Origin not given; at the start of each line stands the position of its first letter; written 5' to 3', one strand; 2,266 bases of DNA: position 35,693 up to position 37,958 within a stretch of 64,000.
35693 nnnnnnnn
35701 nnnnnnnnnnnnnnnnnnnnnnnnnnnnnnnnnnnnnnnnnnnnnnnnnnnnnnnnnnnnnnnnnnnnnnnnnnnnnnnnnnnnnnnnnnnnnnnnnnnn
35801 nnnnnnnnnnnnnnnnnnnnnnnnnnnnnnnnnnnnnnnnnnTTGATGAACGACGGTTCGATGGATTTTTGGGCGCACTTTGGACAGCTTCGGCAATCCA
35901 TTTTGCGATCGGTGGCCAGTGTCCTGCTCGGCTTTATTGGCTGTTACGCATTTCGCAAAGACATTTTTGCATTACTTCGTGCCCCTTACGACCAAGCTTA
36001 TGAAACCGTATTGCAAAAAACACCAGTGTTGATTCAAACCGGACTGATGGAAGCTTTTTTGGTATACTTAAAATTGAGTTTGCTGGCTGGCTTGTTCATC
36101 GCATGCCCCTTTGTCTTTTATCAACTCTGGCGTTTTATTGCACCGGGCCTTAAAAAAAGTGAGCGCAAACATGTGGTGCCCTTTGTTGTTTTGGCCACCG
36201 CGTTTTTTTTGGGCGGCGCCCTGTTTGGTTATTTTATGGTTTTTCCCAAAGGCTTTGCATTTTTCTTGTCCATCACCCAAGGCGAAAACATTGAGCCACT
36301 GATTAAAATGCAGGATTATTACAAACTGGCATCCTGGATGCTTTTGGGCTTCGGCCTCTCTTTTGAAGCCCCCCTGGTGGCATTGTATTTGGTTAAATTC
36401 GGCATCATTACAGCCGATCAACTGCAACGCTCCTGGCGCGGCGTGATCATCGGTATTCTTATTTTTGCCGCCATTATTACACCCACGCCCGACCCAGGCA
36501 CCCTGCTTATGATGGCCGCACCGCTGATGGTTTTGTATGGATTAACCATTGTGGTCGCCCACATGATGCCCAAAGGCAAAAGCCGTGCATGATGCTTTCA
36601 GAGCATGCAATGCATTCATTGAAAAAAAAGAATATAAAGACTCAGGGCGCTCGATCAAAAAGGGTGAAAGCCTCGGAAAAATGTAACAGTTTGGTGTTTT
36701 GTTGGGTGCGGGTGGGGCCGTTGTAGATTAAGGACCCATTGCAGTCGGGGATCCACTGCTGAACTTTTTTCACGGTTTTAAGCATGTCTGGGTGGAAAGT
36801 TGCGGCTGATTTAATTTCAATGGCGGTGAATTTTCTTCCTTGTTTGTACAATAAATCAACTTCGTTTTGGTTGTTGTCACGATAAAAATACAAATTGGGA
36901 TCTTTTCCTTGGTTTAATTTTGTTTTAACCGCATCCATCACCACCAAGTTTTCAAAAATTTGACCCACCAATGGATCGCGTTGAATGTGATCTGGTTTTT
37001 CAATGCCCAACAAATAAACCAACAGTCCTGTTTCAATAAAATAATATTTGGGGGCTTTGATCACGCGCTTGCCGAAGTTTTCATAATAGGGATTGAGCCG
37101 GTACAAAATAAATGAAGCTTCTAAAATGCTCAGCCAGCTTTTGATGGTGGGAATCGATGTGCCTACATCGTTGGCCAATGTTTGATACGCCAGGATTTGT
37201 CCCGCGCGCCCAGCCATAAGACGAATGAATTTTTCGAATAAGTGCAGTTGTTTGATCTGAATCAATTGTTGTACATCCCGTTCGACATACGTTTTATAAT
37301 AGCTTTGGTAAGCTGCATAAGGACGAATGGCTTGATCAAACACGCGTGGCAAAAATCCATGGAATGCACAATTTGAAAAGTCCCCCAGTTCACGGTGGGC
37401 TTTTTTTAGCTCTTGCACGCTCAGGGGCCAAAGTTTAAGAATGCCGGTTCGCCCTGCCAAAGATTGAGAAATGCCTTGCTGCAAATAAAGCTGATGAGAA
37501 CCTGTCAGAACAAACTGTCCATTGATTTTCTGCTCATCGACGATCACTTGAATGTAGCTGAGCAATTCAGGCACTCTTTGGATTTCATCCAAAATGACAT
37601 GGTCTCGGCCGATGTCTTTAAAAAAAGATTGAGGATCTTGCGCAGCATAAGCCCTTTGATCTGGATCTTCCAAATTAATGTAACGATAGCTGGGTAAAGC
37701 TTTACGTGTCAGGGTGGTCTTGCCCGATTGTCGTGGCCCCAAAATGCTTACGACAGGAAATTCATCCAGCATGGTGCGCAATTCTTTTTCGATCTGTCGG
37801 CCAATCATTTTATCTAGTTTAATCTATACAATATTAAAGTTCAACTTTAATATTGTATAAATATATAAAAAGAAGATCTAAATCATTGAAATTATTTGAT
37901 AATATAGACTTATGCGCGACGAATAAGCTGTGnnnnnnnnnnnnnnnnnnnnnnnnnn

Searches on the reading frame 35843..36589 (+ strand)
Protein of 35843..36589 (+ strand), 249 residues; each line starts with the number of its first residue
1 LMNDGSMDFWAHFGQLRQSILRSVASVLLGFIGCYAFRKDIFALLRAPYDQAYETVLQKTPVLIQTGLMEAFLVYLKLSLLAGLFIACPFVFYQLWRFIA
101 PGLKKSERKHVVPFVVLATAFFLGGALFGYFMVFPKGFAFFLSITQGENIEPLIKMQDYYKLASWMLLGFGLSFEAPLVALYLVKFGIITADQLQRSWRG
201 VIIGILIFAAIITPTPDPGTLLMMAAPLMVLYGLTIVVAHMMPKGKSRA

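Call 42: find_homologous_proteins(query=window:35843-36589:+, max_evalue=1e-30)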
Query window:35843-36589:+ (249 aa): 230 proteins with E <= 1e-30 among 2054 candidates; the best 120 are listed.
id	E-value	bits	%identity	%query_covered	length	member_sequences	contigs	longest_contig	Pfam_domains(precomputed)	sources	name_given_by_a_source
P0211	6.8e-158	542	100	100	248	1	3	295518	PF00902.24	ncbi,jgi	jgi:sec-independent protein translocase protein TatC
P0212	1.0e-143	496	89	100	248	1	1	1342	PF00902.24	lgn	-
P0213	1.3e-103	365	68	94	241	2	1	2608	PF00902.24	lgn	-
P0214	5.2e-102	359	63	99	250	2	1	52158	PF00902.24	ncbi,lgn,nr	ncbi:MAG: twin-arginine translocase subunit TatC [Bdellovibrionales bacterium]|nr:twin-arginine tran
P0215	1.9e-96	341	62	95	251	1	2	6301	PF00902.24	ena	-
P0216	8.9e-95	336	59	99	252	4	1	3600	PF00902.24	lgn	-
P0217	1.3e-94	335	58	100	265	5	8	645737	PF00902.24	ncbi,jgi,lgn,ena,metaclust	jgi:sec-independent protein translocase protein TatC|metaclust:\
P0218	2.2e-94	334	58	99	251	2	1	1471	PF00902.24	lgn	-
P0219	7.7e-94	333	58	98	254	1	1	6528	PF00902.24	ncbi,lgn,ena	-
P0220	1.2e-93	332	59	96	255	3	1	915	PF00902.24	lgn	-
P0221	1.3e-92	328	59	98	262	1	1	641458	PF00902.24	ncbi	ncbi:MAG: twin-arginine translocase subunit TatC [Bdellovibrionota bacterium]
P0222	2.2e-92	328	61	96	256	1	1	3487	PF00902.24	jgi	jgi:sec-independent protein translocase protein TatC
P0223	2.8e-92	327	57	99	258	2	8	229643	PF00902.24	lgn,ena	-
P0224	1.2e-90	322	60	98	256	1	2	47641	PF00902.24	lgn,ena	-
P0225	7.0e-89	316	60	95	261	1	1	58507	PF00902.24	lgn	-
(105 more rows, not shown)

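Call 43: find_encoding_contigs(protein=P0217, flank=7000, max_places=2)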
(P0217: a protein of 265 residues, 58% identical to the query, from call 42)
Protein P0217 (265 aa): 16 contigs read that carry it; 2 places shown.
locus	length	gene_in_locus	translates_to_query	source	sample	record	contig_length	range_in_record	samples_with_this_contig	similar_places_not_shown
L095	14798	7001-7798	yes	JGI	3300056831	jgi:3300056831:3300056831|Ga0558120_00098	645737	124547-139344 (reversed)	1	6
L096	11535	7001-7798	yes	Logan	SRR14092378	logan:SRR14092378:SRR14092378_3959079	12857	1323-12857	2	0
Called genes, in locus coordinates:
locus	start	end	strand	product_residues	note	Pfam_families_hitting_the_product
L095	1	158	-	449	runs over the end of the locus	PF01554:MatE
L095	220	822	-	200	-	-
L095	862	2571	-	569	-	PF08486:SpoIID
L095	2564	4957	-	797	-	PF00912:Transgly, PF00905:Transpeptidase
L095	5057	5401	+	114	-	PF07238:PilZ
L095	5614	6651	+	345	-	PF04055:Radical_SAM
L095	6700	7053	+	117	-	PF02416:TatA_B_E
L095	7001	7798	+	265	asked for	PF00902:TatC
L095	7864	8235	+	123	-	-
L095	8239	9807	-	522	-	PF01642:MM_CoA_mutase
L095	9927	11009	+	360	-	-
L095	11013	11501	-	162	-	PF25984:BSH_YknX (faint), PF25997:BSH_YhbJ (faint), PF25917:BSH_RND (weak), PF00364:Biotin_lipoyl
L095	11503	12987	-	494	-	PF00289:Biotin_carb_N, PF02222:ATP-grasp, PF02786:CPSase_L_D2, PF07478:Dala_Dala_lig_C, PF02785:Biotin_carb_C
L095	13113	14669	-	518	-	PF01039:Carboxyl_trans, PF03255:ACCA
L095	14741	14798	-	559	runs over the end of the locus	PF01663:Phosphodiest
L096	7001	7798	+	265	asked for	PF00902:TatC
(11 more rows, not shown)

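Call 44: find_encoding_contigs(protein=P0221, flank=7000, max_places=1)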
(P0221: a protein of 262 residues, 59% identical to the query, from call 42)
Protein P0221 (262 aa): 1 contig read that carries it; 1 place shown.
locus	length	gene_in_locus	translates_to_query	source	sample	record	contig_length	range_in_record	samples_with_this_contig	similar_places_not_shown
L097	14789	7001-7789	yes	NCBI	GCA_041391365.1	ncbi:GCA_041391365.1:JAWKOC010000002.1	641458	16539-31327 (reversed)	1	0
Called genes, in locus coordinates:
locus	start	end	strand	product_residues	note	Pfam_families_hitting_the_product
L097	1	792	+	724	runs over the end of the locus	PF00326:Peptidase_S9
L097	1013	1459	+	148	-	-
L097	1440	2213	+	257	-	PF13505:OMP_b-brl (weak), PF03349:Toluene_X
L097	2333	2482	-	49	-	-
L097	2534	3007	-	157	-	PF13472:Lipase_GDSL_2 (weak)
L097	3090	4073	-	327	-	PF03382:DUF285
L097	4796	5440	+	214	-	PF00990:GGDEF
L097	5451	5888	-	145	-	PF13646:HEAT_2, PF03130:HEAT_PBS (faint)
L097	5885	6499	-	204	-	-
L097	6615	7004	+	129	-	PF02416:TatA_B_E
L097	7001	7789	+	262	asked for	PF00902:TatC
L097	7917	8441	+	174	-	-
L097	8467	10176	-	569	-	PF03485:Arg_tRNA_synt_N, PF00750:tRNA-synt_1d, PF05746:DALR_1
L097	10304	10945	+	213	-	PF00877:NLPC_P60 (weak)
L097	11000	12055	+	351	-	PF02812:ELFV_dehydrog_N, PF00208:ELFV_dehydrog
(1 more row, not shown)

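Call 50: search_protein_families(library=pfam, proteins=[window:35843-36589:+], max_evalue=0.001)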
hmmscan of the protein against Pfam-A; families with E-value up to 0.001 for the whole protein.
window:35843-36589:+ (249 aa): 1 family
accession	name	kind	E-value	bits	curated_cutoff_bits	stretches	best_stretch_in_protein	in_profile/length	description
PF00902.23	TatC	-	9e-67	225.3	25.1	1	12-227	2-208/208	Sec-independent protein translocase protein (TatC)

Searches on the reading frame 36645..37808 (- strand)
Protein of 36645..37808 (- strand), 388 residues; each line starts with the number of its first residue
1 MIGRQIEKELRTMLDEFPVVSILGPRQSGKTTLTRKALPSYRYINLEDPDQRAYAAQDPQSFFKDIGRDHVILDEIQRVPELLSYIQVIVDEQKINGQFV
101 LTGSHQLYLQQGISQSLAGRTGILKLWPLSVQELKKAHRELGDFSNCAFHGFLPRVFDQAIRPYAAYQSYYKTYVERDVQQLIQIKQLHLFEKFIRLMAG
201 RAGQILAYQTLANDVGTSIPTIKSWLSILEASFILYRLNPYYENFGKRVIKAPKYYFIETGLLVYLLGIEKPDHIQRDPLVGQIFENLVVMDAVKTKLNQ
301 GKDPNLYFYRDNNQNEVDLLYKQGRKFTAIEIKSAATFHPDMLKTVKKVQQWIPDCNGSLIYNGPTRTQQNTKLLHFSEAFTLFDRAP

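Call 50: search_protein_families(library=pfam, proteins=[window:36645-37808:-], max_evalue=0.001)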
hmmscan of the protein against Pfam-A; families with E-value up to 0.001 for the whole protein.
window:36645-37808:- (388 aa): 3 families
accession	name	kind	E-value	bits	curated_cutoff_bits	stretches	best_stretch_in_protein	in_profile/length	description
PF13635.12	DUF4143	-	1.8e-47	161.5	28.1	1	176-334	1-159/160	Domain of unknown function (DUF4143)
PF13173.12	AAA_14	-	6.7e-29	100.9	27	1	18-134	3-128/129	AAA domain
PF13401.12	AAA_22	-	0.00015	22.5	27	0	64-108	80-127/130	AAA domain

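Call 65: search_protein_families(library=padloc, proteins=[window:36645-37808:-], max_evalue=0.01)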
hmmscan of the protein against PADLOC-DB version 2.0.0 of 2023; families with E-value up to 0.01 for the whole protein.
window:36645-37808:- (388 aa): 8 families
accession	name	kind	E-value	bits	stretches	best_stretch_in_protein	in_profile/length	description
PDLC04790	PDC-S01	-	1.3e-98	328.5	1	2-373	12-408/422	-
PDLC04789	PDC-S01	-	1.4e-64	216.5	1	1-337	1-343/375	-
PDLC04791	PDC-S01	-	3.9e-35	119.3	1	3-347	3-364/395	-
PDLC04787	PDC-S01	-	1.2e-34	117.9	1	2-332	11-355/412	-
PDLC04788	PDC-S01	-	2.4e-18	64.3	2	166-339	208-387/448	-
PDLC04786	PDC-S01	-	6.6e-15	52.8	1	250-348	303-400/439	-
PDLC04792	PDC-S01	-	4.9e-13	46.5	2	254-338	306-388/452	-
PDLC01037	Csx1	-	0.00038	18.1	1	279-351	198-265/320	ARF+Nuclease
